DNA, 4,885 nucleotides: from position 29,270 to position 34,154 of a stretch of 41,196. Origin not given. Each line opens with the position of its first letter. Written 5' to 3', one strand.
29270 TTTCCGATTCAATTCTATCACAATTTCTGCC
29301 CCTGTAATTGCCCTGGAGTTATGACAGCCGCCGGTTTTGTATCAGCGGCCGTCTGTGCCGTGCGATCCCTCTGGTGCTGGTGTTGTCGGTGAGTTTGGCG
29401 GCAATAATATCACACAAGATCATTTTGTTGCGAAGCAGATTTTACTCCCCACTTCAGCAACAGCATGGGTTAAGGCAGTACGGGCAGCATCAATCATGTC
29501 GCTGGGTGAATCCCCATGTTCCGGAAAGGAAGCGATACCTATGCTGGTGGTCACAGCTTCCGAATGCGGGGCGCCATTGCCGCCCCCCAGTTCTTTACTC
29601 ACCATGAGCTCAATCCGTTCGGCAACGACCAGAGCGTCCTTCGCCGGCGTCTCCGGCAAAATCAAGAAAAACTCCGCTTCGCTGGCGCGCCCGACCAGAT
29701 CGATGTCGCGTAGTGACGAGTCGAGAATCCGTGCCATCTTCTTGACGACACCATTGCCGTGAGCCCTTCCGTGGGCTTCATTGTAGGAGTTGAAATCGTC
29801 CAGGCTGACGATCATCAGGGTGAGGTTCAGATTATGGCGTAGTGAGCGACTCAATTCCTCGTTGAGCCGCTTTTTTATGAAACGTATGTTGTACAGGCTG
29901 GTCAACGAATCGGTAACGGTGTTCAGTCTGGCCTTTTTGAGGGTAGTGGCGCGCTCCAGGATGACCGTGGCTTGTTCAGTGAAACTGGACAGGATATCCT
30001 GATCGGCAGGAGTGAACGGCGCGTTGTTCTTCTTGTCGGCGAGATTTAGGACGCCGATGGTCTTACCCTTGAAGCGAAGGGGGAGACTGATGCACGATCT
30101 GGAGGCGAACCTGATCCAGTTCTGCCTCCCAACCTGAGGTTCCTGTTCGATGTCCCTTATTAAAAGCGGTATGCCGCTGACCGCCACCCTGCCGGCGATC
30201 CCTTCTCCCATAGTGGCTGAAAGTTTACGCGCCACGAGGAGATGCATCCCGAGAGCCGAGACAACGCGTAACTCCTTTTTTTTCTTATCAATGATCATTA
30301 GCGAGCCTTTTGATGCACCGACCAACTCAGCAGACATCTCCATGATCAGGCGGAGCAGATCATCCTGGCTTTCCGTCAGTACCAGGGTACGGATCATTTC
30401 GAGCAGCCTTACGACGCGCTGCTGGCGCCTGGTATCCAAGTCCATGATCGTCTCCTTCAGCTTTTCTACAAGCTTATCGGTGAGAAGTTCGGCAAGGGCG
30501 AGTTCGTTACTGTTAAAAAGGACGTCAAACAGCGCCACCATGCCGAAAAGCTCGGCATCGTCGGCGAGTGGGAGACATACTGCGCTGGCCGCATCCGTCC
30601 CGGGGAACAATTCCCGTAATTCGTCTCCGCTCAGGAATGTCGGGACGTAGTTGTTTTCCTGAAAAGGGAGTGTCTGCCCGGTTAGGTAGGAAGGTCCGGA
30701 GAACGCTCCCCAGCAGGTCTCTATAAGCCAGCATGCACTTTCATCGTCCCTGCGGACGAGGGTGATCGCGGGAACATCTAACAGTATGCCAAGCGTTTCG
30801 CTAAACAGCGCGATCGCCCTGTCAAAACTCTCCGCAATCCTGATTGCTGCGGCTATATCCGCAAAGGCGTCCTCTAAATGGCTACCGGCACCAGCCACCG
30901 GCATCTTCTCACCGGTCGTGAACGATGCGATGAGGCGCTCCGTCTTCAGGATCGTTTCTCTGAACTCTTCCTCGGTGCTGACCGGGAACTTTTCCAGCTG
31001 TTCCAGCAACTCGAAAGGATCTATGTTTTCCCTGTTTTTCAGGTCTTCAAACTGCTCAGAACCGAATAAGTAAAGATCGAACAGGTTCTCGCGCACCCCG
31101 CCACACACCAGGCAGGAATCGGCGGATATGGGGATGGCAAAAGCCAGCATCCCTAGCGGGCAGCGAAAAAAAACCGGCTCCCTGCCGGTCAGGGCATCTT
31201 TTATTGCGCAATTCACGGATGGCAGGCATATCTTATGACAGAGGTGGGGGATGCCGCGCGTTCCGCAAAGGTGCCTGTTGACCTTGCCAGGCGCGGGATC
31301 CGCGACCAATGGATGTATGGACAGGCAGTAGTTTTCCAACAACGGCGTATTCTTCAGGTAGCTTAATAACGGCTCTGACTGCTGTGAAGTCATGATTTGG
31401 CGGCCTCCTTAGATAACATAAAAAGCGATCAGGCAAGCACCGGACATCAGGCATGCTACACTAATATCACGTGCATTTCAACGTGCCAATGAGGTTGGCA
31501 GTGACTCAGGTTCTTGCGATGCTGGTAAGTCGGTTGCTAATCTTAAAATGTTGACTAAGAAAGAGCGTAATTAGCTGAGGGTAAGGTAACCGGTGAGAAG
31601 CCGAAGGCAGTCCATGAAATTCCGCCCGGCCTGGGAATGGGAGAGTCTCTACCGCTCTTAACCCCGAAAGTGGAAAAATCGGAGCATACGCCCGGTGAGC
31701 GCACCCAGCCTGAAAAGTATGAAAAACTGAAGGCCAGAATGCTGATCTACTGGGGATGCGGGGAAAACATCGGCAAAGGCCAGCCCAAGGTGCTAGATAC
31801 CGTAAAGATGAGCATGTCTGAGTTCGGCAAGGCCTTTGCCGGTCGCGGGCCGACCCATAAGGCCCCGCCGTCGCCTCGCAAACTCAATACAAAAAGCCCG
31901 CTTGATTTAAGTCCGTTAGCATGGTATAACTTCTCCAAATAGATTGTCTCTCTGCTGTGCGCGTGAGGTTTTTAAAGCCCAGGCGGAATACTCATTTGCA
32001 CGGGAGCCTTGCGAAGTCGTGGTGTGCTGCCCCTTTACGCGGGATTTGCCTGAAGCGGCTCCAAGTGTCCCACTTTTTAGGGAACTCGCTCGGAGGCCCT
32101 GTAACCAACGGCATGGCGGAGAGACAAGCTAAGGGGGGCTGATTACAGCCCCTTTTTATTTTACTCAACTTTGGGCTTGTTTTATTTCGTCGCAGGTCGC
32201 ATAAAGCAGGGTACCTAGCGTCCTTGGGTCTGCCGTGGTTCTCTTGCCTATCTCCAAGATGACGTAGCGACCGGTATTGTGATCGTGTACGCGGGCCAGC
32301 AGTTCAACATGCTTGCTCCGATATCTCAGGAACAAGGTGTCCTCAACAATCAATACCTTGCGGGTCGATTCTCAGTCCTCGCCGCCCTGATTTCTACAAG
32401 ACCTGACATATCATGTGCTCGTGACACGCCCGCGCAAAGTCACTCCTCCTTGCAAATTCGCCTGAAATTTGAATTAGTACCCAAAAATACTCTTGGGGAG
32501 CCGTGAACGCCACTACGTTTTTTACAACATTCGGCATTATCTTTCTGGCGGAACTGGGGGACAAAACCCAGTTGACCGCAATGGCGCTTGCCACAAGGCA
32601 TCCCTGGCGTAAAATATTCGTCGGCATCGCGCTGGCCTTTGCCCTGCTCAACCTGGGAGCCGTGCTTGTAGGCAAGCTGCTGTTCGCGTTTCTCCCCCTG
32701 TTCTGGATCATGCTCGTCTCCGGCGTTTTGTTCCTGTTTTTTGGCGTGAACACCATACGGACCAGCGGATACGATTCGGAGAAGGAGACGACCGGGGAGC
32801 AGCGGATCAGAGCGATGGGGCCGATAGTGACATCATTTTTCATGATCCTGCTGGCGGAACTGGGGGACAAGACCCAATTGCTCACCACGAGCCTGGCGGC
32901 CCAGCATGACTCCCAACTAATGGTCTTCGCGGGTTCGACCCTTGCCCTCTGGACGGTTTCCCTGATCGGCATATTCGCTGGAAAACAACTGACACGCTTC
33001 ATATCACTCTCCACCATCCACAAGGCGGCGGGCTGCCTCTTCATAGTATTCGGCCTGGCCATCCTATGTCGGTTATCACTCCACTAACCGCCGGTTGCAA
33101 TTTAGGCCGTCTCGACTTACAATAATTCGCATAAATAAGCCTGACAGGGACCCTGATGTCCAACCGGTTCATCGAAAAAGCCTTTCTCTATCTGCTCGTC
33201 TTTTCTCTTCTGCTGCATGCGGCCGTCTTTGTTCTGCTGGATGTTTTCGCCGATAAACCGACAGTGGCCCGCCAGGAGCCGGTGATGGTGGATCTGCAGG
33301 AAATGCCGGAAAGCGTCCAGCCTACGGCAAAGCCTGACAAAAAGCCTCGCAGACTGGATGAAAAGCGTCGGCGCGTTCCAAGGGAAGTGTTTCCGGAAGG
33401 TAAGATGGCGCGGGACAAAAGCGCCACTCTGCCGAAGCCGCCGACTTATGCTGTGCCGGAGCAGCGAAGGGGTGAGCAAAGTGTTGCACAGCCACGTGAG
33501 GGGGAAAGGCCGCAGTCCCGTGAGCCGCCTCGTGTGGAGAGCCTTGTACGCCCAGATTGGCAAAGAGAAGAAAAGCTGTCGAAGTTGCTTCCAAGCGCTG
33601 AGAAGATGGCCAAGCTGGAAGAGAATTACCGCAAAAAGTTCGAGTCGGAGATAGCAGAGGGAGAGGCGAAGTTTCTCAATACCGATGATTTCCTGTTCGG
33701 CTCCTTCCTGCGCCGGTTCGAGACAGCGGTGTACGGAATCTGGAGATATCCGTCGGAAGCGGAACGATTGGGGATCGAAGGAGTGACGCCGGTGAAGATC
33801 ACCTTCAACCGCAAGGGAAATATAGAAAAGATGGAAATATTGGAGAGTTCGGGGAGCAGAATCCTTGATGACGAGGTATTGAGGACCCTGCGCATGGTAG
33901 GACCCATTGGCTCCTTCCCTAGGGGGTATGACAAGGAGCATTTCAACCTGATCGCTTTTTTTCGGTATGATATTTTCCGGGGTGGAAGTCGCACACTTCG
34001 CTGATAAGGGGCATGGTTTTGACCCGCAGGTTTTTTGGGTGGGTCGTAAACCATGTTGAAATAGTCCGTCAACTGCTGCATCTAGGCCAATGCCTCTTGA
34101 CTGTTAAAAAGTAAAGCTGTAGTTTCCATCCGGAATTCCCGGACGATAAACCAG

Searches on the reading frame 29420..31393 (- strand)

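Call 85: search_protein_families(library=pfam, proteins=[window:29420-31393:-], max_evalue=0.00001)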
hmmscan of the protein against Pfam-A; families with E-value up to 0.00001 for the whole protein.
window:29420-31393:- (657 aa): 5 families
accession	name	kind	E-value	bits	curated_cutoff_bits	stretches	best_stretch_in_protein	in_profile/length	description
PF00990.26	GGDEF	-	2.1e-32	112.6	23.8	1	493-644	2-154/161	Diguanylate cyclase, GGDEF domain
PF13185.12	GAF_2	-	2.4e-21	76.8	28.6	1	341-480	2-136/136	GAF domain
PF01590.32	GAF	-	5.8e-20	72.6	22.4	1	344-477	3-131/133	GAF domain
PF13492.12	GAF_3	-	3.3e-12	47.4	27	1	342-477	1-125/129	GAF domain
PF10114.15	PocR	-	8.4e-08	32.6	23.9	1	53-147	53-146/162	Sensory domain found in PocR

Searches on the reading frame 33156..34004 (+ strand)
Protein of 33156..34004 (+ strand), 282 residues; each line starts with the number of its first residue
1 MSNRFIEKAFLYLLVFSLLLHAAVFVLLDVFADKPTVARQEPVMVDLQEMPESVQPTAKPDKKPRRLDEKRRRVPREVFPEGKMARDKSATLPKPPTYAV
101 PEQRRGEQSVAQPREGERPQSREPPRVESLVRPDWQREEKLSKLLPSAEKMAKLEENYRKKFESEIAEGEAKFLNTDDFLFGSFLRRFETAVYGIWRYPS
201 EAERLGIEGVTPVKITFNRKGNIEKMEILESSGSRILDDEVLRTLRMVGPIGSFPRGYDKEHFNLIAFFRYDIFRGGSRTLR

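Call 85: search_protein_families(library=pfam, proteins=[window:33156-34004:+], max_evalue=0.00001)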
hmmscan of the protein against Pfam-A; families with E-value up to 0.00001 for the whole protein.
window:33156-34004:+ (282 aa): 2 families
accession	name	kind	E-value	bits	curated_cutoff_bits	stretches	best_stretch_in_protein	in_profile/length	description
PF03544.19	TonB_C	-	2.1e-11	44.6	24.6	1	197-246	4-53/79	Gram-negative bacterial TonB protein C-terminal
PF13103.11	TonB_2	-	6.2e-07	29.9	22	1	210-264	27-80/85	TonB C terminal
